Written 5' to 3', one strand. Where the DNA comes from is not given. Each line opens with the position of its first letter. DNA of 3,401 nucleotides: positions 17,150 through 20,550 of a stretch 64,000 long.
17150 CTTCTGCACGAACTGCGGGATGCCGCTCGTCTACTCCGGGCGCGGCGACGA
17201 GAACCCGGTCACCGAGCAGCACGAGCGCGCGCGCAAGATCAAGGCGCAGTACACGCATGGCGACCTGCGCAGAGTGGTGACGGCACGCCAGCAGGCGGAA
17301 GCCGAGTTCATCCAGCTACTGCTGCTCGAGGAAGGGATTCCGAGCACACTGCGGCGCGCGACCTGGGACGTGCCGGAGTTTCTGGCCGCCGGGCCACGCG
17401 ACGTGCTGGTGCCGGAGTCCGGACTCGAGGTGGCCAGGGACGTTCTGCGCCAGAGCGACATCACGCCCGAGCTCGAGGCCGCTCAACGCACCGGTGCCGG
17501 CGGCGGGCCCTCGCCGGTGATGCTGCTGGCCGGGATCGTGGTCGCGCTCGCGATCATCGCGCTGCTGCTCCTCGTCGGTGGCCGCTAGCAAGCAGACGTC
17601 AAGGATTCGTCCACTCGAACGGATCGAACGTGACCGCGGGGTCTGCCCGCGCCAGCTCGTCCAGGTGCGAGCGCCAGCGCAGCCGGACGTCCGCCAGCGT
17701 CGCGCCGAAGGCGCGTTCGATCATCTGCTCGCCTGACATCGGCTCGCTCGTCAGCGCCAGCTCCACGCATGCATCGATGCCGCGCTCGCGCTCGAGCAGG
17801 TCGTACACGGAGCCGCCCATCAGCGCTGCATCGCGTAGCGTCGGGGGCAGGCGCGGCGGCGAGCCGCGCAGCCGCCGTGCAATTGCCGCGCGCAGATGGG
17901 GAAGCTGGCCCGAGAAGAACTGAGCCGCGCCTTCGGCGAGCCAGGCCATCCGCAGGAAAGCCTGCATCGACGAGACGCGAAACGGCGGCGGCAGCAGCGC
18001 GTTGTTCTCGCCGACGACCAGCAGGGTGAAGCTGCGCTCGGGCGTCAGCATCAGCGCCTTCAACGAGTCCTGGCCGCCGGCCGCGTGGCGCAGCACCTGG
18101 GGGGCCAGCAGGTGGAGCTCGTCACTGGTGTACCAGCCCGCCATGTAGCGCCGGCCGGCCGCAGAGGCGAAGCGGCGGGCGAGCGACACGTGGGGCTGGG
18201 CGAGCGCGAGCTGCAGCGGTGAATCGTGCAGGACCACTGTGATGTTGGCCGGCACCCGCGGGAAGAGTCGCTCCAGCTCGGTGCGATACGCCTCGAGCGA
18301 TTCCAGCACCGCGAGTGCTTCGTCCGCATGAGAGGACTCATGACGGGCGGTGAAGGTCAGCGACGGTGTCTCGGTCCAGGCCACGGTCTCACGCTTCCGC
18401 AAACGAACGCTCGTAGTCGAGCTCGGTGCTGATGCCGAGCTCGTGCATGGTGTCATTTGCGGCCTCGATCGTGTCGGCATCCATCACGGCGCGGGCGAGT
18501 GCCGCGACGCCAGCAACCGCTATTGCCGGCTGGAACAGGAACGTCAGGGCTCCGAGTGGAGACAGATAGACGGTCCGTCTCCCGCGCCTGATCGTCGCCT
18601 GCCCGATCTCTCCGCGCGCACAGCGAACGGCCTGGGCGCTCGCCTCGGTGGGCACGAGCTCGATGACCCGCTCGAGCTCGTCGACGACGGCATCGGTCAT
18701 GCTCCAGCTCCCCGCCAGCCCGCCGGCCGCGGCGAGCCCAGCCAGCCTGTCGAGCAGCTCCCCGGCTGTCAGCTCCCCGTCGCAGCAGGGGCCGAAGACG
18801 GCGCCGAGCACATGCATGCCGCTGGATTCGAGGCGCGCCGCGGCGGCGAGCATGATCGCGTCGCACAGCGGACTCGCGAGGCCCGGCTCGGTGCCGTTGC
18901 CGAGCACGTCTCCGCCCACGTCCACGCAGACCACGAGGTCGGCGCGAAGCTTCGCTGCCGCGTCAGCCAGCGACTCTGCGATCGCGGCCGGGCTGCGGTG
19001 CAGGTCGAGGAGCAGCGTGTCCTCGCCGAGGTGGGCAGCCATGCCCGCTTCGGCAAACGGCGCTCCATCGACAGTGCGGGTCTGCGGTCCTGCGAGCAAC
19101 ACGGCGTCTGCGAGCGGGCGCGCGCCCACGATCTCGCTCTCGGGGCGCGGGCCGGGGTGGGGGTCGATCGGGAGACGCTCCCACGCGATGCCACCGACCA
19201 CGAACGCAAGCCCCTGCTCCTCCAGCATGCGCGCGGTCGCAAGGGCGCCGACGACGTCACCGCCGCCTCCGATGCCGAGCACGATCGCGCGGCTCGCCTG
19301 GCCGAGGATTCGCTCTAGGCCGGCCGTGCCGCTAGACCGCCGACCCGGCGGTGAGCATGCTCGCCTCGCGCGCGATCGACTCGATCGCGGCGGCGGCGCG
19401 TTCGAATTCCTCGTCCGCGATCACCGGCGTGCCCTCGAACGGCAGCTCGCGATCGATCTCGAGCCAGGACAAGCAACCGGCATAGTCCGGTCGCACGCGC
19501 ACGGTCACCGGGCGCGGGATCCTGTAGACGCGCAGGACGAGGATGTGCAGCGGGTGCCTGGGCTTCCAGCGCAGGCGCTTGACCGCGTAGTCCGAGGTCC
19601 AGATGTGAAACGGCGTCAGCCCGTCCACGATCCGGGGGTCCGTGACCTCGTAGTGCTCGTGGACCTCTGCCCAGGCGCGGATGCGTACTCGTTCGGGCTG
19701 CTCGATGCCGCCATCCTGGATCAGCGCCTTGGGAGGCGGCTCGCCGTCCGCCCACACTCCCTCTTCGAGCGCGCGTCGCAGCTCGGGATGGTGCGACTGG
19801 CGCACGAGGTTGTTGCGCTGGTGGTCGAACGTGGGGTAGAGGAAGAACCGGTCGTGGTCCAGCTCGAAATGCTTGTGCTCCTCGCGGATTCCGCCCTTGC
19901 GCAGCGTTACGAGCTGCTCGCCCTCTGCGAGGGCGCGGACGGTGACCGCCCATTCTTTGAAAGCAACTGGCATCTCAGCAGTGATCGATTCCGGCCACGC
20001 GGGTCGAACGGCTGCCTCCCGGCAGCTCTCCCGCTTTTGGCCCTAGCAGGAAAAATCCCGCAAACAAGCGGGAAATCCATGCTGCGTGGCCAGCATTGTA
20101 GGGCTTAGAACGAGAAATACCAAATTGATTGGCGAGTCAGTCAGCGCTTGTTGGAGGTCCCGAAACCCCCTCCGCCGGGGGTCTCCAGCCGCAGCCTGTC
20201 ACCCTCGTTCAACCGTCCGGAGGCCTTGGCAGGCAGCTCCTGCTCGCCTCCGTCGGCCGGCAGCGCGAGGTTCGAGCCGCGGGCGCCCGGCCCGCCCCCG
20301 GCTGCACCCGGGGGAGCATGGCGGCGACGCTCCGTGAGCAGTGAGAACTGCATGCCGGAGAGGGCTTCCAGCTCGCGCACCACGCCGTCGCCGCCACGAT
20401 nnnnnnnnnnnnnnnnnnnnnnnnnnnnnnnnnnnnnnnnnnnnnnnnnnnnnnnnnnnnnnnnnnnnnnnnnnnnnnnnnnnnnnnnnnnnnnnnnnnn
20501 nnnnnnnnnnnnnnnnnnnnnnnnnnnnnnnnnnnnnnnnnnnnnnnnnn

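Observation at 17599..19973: Tightly coupled three-gene cassette of uncharacterised proteins (DUF1802-like, DUF1152-like, 261-aa unknown)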

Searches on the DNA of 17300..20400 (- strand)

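Call 50: search_rna_families(source=window, start=17300, end=20400, threshold=evalue, max_evalue=1)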
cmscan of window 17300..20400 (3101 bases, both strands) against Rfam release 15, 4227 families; matches with E-value up to 1: 1.
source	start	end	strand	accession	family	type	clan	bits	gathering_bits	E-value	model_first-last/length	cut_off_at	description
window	18203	18232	+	RF01834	fiv_FSE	Cis-reg; frameshift_element;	-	19.5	53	0.55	1-35/35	no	ribosomal frameshift site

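Call 83: search_rna_families(source=L083, start=5000, end=8000, threshold=evalue, max_evalue=0.1)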
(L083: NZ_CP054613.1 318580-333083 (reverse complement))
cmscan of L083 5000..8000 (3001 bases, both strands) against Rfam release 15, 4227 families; matches with E-value up to 0.1: 0.
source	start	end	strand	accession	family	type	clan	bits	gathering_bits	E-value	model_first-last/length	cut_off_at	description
